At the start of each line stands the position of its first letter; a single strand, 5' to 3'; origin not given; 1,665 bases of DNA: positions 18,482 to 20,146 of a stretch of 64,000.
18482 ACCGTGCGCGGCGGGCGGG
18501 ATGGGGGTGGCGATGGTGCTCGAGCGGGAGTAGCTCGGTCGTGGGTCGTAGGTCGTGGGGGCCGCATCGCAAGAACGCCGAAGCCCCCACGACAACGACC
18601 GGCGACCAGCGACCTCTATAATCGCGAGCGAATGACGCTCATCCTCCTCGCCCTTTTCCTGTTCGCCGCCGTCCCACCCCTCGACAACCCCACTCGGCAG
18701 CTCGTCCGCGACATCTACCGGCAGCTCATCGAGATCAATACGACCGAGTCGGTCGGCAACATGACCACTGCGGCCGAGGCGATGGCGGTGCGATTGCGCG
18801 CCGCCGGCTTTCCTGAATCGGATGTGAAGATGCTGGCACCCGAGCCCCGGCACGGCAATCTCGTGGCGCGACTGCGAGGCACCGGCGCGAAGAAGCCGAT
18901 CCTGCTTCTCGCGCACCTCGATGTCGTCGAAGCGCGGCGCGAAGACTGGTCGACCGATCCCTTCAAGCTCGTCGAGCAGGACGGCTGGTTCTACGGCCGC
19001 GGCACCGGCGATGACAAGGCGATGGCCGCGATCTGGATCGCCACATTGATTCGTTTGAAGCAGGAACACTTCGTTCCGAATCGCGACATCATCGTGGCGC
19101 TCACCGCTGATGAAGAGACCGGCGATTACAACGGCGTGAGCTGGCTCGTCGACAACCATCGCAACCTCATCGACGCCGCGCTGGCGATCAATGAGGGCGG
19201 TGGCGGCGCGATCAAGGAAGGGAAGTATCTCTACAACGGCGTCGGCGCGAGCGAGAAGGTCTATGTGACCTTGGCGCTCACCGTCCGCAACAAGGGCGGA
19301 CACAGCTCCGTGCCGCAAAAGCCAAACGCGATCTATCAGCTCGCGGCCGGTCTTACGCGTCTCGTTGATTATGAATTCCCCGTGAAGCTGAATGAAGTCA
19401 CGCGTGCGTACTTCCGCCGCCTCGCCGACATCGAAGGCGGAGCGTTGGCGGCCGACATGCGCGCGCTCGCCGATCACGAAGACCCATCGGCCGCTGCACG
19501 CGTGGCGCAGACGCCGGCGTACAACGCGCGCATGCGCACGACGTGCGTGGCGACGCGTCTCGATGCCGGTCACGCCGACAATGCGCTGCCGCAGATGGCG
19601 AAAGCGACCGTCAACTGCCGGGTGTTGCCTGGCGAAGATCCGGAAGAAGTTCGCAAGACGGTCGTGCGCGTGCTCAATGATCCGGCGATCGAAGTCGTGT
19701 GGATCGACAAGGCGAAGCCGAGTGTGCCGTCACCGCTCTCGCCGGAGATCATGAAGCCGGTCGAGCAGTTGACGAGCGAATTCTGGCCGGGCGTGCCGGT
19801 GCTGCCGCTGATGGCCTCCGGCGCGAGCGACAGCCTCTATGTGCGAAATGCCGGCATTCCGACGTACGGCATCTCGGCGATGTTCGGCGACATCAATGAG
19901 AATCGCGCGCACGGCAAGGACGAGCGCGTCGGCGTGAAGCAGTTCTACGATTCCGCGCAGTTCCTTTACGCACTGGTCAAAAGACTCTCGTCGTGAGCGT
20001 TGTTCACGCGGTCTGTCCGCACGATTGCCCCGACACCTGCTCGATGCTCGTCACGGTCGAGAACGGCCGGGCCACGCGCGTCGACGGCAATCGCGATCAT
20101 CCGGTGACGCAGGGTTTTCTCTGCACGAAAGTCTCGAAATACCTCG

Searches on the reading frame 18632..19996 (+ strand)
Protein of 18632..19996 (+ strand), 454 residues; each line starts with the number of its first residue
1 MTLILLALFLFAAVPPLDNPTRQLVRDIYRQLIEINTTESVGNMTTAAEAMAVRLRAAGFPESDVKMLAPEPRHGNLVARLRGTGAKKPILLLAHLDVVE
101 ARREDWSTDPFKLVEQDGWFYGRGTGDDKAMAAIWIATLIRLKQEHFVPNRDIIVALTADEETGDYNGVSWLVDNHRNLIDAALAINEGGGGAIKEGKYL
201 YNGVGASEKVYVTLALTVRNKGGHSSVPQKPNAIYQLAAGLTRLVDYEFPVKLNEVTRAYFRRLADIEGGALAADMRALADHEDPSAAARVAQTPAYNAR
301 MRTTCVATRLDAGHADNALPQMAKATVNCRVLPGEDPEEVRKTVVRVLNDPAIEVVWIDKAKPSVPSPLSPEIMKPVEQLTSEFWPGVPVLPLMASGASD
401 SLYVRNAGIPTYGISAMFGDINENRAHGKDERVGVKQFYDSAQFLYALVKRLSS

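Call 89: search_protein_families(library=pfam, proteins=[window:18632-19996:+], max_evalue=0.00001)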
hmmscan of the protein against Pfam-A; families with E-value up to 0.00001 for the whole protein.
window:18632-19996:+ (454 aa): 3 families
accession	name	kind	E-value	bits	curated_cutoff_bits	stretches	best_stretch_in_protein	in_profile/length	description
PF01546.33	Peptidase_M20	-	1.3e-33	117.1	24.6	1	91-450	1-205/206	Peptidase family M20/M25/M40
PF07687.19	M20_dimer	-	3.4e-15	56.3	21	1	209-353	4-104/107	Peptidase dimerisation domain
PF04389.22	Peptidase_M28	-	4e-08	33.7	21.3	1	76-209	1-113/193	Peptidase family M28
